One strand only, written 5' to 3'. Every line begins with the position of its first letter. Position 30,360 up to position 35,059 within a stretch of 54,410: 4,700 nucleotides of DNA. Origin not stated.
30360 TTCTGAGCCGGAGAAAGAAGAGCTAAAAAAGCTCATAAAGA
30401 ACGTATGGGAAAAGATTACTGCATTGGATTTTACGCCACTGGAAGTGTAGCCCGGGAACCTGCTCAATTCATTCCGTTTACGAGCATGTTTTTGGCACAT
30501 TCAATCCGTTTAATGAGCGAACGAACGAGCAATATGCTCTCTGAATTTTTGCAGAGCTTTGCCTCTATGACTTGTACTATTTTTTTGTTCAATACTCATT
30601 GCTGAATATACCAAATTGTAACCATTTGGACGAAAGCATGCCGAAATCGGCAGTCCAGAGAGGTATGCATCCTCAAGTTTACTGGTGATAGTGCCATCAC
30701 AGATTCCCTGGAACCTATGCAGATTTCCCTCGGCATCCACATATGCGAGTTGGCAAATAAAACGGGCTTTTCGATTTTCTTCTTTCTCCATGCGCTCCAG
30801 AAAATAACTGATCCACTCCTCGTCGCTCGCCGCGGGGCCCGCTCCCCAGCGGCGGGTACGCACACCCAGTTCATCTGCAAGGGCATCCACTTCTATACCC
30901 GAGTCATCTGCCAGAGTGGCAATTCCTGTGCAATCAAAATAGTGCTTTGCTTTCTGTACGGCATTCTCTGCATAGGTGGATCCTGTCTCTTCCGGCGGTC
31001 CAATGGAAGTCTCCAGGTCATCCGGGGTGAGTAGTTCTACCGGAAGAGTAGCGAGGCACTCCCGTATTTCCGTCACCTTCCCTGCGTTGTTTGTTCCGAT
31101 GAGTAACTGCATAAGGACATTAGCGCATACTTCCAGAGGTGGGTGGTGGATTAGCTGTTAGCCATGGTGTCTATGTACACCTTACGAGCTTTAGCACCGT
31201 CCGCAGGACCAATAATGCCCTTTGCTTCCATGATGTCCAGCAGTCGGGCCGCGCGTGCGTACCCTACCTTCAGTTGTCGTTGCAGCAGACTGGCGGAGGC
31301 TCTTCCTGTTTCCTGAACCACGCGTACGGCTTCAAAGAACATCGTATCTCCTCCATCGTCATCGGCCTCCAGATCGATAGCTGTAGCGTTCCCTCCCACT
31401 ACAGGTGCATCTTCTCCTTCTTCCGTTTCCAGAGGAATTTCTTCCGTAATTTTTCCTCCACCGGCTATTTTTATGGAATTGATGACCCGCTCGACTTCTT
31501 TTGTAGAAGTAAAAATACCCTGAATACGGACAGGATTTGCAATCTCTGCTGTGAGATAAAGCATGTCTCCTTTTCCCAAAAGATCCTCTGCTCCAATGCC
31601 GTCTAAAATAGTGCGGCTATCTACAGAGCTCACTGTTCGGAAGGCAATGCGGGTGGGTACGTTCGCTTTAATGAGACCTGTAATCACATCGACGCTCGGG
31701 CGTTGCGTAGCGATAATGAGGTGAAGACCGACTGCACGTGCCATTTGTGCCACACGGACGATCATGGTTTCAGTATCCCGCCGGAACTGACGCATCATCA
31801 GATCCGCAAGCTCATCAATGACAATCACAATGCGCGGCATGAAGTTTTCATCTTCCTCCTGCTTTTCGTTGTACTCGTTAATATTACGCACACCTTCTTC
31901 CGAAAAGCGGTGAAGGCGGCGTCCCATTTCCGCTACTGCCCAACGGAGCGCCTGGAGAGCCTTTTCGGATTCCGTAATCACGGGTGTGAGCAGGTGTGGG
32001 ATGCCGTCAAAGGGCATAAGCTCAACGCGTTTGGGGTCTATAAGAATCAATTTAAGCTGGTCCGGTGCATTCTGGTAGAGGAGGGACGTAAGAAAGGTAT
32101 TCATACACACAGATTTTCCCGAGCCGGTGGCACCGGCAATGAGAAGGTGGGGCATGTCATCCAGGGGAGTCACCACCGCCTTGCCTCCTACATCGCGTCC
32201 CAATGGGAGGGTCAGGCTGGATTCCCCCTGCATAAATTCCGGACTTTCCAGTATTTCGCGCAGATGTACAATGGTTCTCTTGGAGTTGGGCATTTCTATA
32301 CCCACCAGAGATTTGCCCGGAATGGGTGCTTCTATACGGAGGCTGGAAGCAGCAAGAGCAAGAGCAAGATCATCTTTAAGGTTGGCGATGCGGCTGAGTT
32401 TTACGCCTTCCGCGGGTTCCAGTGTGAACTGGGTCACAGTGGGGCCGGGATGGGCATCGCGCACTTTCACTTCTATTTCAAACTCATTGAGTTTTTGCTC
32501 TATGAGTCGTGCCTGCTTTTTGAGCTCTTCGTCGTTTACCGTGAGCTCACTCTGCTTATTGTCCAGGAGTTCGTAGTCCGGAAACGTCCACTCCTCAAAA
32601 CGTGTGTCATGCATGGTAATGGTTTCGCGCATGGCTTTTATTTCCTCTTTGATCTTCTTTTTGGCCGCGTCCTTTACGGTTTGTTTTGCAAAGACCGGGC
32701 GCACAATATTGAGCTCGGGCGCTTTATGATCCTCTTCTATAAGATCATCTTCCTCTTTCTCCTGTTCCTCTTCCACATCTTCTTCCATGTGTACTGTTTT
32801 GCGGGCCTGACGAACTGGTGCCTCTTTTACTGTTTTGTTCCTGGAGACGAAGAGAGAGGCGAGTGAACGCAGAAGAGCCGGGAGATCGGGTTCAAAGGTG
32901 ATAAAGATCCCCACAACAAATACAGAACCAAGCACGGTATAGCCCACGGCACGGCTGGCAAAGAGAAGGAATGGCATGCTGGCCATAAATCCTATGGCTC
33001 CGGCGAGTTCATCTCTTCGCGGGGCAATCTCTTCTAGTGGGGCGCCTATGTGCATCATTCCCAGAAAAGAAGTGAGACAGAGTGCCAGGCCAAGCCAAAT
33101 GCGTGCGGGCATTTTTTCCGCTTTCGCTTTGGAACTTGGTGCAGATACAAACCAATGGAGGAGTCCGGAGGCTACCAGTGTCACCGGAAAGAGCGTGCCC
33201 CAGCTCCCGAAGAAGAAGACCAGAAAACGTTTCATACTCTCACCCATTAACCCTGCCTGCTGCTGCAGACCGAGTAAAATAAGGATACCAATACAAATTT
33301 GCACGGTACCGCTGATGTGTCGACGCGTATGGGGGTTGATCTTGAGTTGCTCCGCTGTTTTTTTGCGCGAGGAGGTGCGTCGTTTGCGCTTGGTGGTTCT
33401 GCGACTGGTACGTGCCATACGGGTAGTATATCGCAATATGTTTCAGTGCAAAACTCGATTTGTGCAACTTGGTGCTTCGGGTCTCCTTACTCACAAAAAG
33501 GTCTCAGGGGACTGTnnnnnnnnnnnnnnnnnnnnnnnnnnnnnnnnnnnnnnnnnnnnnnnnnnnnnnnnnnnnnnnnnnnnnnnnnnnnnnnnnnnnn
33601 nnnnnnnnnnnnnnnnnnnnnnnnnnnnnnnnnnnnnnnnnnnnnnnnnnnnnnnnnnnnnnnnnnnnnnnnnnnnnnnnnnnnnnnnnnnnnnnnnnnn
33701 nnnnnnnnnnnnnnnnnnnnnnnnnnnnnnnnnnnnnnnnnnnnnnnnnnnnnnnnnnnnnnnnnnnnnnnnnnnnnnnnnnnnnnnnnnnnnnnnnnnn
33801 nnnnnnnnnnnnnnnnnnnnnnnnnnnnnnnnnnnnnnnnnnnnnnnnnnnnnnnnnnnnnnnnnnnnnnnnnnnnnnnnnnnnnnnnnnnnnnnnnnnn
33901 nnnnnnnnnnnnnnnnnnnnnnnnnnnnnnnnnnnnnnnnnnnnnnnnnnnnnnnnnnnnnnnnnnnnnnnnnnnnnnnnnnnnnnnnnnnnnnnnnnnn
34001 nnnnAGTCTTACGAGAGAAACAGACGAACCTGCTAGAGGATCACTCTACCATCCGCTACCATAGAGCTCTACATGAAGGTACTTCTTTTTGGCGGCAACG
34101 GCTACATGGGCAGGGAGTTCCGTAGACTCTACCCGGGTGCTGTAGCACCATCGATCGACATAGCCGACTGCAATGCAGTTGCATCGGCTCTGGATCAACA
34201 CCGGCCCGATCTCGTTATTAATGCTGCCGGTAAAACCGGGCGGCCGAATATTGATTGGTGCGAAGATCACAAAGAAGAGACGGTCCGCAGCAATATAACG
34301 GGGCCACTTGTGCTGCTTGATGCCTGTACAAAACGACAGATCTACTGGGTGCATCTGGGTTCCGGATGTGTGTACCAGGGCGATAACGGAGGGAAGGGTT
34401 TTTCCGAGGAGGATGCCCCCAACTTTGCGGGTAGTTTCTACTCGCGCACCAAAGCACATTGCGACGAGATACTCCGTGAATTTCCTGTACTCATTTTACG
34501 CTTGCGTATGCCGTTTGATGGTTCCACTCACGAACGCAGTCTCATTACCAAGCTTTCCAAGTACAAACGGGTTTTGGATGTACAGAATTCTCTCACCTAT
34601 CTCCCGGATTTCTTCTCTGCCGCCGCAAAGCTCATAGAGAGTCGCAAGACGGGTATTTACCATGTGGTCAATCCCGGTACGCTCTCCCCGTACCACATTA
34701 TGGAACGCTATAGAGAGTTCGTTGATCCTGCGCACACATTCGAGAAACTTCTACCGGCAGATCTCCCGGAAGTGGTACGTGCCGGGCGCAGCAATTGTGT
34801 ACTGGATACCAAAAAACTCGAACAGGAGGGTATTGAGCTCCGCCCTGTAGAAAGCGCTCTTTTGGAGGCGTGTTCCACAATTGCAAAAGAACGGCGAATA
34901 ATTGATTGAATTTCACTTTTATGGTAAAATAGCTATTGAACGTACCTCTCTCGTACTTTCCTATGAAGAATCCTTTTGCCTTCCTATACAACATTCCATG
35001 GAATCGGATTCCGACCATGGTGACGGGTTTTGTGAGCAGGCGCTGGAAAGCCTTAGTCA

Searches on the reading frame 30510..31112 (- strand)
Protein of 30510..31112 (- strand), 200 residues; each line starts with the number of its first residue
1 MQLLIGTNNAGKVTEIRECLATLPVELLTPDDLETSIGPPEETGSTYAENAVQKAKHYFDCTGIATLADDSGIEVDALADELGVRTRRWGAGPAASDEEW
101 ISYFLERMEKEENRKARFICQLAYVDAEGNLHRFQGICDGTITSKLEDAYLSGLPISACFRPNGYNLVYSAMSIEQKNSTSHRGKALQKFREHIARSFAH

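Call 39: search_protein_families(library=pfam, proteins=[window:30510-31112:-], max_evalue=0.001)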
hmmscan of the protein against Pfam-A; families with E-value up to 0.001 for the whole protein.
window:30510-31112:- (200 aa): 1 family
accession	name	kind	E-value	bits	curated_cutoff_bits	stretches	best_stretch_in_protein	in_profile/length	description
PF01725.21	Ham1p_like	-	2.2e-44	152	22.5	1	4-192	2-185/186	Ham1 family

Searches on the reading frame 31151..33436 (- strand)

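Call 39: search_protein_families(library=pfam, proteins=[window:31151-33436:-], max_evalue=0.001)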
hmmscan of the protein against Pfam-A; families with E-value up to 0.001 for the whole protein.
window:31151-33436:- (761 aa): 8 families
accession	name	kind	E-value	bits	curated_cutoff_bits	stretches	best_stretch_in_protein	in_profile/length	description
PF01580.24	FtsK_SpoIIIE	-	1.8e-57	194.7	24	1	392-582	2-221/221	FtsK/SpoIIIE family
PF17854.6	FtsK_alpha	-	3.2e-33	114.4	22.9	1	285-384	1-101/101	FtsK alpha domain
PF09397.16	FtsK_gamma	-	1.8e-24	85.7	30.6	1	696-755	3-62/63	Ftsk gamma domain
PF20703.3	nSTAND1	-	0.00014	22.1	27.1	1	413-576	18-158/379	Novel STAND NTPase 1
PF13401.12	AAA_22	-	0.00025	21.8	27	1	430-552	7-97/130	AAA domain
PF01935.23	DUF87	-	0.00056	20.5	23.2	0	429-468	24-60/220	Helicase HerA, central domain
PF12846.13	AAA_10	-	0.00061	19.4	27.5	0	427-470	20-59/362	AAA-like domain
PF13191.12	AAA_16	-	0.00086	20.3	32.6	0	428-550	24-143/167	AAA ATPase domain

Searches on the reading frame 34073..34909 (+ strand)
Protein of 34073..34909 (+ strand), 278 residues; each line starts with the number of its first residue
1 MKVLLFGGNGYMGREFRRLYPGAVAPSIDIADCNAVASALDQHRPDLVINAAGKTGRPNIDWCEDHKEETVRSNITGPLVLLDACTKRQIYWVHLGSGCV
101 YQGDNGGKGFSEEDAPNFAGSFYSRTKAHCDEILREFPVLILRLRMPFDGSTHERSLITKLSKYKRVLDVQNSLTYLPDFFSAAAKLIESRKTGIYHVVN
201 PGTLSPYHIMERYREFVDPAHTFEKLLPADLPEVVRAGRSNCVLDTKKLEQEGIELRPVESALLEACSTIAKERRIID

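Call 39: search_protein_families(library=pfam, proteins=[window:34073-34909:+], max_evalue=0.001)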
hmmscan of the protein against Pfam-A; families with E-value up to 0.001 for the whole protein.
window:34073-34909:+ (278 aa): 4 families
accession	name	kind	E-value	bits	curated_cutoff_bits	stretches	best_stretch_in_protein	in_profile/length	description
PF04321.23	RmlD_sub_bind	-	8.3e-23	81.3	27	1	1-267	1-282/287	RmlD substrate binding domain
PF01370.27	Epimerase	-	7e-15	55.5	20.9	1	28-136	48-155/240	NAD dependent epimerase/dehydratase family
PF16363.11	GDP_Man_Dehyd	-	9.4e-07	29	27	1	28-137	59-167/332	GDP-mannose 4,6 dehydratase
PF02719.21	Polysacc_synt_2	-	0.00045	19.9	20.2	1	29-90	62-120/293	Polysaccharide biosynthesis protein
